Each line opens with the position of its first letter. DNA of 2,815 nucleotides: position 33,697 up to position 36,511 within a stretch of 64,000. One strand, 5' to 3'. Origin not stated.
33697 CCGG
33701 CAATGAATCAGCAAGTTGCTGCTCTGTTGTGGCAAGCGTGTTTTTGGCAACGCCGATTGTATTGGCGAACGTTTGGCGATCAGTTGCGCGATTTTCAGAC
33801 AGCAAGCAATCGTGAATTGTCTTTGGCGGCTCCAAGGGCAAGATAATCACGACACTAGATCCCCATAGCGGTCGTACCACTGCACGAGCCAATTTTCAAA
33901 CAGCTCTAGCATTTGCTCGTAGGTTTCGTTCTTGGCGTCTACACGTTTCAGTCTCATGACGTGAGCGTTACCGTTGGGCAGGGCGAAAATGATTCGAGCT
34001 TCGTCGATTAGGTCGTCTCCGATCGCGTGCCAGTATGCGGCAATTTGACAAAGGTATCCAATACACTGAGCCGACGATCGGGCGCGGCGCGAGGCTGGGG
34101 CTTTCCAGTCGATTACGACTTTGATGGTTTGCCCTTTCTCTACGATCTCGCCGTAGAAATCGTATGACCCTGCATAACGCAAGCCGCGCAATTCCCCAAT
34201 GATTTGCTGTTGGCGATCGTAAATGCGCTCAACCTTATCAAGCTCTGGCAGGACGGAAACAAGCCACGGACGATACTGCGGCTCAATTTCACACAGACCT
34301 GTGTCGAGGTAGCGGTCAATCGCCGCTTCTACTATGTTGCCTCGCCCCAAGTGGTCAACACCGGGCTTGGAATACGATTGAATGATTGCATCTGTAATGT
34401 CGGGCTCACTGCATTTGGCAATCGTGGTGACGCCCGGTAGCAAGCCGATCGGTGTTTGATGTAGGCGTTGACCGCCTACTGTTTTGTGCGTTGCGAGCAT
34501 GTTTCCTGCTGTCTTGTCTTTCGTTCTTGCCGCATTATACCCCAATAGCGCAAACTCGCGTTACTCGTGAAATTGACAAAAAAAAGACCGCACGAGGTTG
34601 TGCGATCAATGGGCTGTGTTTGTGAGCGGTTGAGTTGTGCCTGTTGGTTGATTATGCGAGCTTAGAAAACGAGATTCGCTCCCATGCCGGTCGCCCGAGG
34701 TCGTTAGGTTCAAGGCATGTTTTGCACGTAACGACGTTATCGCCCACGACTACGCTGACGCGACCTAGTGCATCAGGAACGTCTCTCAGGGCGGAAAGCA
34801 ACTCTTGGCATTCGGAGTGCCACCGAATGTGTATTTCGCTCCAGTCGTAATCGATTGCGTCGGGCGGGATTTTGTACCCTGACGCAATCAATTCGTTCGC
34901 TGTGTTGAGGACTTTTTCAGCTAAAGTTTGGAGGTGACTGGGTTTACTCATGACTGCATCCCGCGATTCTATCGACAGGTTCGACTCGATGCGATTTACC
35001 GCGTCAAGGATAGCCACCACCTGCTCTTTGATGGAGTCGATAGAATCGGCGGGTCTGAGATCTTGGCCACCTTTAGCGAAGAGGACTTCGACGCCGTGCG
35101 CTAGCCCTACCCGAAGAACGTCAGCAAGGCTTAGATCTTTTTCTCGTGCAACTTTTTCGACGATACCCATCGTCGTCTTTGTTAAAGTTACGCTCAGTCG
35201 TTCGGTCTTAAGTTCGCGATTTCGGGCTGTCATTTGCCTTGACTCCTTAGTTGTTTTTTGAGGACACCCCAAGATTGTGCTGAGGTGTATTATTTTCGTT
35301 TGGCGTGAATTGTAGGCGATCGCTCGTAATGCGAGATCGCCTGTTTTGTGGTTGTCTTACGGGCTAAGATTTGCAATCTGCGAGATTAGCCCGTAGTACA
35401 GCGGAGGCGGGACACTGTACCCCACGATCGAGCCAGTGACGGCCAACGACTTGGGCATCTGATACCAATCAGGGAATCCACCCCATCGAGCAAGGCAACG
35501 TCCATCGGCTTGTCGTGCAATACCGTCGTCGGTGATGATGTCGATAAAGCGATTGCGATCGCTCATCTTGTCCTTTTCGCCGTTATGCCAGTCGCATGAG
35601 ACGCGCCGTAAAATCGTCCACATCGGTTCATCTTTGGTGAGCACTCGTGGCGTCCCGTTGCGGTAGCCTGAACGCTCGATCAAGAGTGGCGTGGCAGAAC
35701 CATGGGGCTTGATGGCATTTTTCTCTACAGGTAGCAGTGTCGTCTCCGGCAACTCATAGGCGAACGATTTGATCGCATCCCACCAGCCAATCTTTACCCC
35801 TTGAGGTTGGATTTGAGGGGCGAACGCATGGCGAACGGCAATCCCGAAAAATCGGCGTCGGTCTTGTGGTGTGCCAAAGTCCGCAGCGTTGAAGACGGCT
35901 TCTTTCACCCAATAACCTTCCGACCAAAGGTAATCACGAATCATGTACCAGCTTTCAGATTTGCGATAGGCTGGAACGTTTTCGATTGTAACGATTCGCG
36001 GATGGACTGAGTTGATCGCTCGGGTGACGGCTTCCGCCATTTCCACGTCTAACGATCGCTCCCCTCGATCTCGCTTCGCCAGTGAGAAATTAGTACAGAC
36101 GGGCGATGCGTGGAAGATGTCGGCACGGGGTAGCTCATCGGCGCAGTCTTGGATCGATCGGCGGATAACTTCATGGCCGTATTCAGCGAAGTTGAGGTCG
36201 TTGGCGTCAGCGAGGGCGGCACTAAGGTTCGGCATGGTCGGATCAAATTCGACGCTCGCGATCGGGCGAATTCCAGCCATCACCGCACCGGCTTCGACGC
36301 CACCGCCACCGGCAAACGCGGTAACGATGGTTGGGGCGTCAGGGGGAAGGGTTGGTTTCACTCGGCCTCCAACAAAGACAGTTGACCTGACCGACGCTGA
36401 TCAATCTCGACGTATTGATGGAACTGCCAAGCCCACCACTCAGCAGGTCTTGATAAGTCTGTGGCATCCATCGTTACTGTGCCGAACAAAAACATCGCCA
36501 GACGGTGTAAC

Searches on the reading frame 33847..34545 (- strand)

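Call 33: search_protein_families(library=pfam, proteins=[window:33847-34545:-], max_evalue=0.01)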
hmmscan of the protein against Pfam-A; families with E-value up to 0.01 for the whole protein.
window:33847-34545:- (232 aa): 0 families

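Call 61: search_protein_families(library=phrogs, proteins=[window:33847-34545:-], max_evalue=0.01)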
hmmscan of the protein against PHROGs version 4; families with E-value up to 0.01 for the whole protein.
window:33847-34545:- (232 aa): 1 family
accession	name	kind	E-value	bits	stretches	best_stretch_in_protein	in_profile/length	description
phrog_298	-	DNA, RNA and nucleotide metabolism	3.3e-09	37.5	1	25-212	54-249/293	exonuclease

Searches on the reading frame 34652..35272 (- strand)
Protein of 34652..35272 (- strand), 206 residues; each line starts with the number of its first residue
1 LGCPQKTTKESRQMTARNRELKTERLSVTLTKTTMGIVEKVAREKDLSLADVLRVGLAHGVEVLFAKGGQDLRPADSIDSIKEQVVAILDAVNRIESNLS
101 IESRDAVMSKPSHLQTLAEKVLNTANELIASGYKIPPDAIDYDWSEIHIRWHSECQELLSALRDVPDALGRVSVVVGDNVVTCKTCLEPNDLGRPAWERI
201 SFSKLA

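Call 33: search_protein_families(library=pfam, proteins=[window:34652-35272:-], max_evalue=0.01)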
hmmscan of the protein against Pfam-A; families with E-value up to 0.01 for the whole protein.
window:34652-35272:- (206 aa): 0 families

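Call 61: search_protein_families(library=phrogs, proteins=[window:34652-35272:-], max_evalue=0.01)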
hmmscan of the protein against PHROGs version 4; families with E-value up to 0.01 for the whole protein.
window:34652-35272:- (206 aa): 0 families

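Call 67: search_solved_structures(query=window:34652-35272:-, max_evalue=1)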
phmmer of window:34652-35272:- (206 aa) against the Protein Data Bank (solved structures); distinct sequences matched with E-value up to 1: 3.
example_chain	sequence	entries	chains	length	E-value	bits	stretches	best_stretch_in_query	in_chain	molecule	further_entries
1b01_A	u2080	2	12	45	0.53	13.1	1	24-58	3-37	TRANSCRIPTIONAL REPRESSOR COPG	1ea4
2cpg_A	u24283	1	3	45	0.54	13.1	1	24-58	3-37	TRANSCRIPTIONAL REPRESSOR COPG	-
6hzo_A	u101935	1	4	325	0.95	12.3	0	27-61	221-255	FtsI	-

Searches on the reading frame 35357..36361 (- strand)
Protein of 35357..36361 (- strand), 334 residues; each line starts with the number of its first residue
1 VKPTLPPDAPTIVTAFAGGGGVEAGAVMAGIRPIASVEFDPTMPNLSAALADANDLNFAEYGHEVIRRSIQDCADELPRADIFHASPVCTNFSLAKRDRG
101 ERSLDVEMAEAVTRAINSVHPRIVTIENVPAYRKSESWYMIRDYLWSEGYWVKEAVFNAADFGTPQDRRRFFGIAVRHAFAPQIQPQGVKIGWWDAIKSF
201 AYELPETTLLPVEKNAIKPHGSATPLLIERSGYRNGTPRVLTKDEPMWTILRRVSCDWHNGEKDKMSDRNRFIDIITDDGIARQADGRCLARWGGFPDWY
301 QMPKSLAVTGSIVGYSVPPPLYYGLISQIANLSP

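Call 33: search_protein_families(library=pfam, proteins=[window:35357-36361:-], max_evalue=0.01)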
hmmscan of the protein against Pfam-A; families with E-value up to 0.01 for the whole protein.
window:35357-36361:- (334 aa): 1 family
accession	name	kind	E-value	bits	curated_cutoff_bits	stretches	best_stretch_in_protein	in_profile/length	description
PF00145.23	DNA_methylase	-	3.8e-26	92.7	22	1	15-329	6-322/324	C-5 cytosine-specific DNA methylase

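Call 65: search_solved_structures(query=window:35357-36361:-, max_evalue=0.001)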
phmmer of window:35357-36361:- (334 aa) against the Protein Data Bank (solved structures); distinct sequences matched with E-value up to 0.001: 23.
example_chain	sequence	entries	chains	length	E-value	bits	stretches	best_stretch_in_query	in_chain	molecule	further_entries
1dct_A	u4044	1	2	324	4.3e-08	35.7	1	12-327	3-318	PROTEIN (MODIFICATION METHYLASE HAEIII)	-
3ubt_Y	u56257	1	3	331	1.1e-06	31.2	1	12-328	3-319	Modification methylase HaeIII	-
3g7u_A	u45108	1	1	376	5.5e-06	28.8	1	12-186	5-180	Cytosine-specific methyltransferase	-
1svu_A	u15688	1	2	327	1.5e-05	27.4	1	16-179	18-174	Modification methylase HhaI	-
10mh_A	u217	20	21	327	1.5e-05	27.4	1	16-179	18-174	PROTEIN (CYTOSINE-SPECIFIC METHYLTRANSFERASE HHAI) | HaeIII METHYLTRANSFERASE | Modification methylase HhaI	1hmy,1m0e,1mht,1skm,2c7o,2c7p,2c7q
1fjx_A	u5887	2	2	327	1.5e-05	27.3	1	16-179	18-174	HHAI DNA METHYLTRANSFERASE | MODIFICATION METHYLASE HHAI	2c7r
2uyh_A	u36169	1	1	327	2.9e-05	26.5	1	16-179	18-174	MODIFICATION METHYLASE HHAI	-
2i9k_A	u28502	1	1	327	3.1e-05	26.4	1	16-179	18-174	Modification methylase HhaI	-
2zcj_A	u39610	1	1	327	3.8e-05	26.1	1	16-179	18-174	Modification methylase HhaI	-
9ped_A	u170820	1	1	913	3.8e-05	26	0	78-175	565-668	DNA (cytosine-5)-methyltransferase 1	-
9m5u_A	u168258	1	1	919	3.9e-05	26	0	78-175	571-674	DNA (cytosine-5)-methyltransferase 1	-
9v4p_A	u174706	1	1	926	4e-05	26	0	78-175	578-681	DNA (cytosine-5)-methyltransferase 1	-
8yf3_A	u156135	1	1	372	4.4e-05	25.9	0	11-184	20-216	Cytosine-specific methyltransferase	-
2uz4_A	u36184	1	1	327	7.4e-05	25.1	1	16-178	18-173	MODIFICATION METHYLASE HHAI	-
2uyc_A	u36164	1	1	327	7.5e-05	25.1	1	16-179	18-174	MODIFICATION METHYLASE HHAI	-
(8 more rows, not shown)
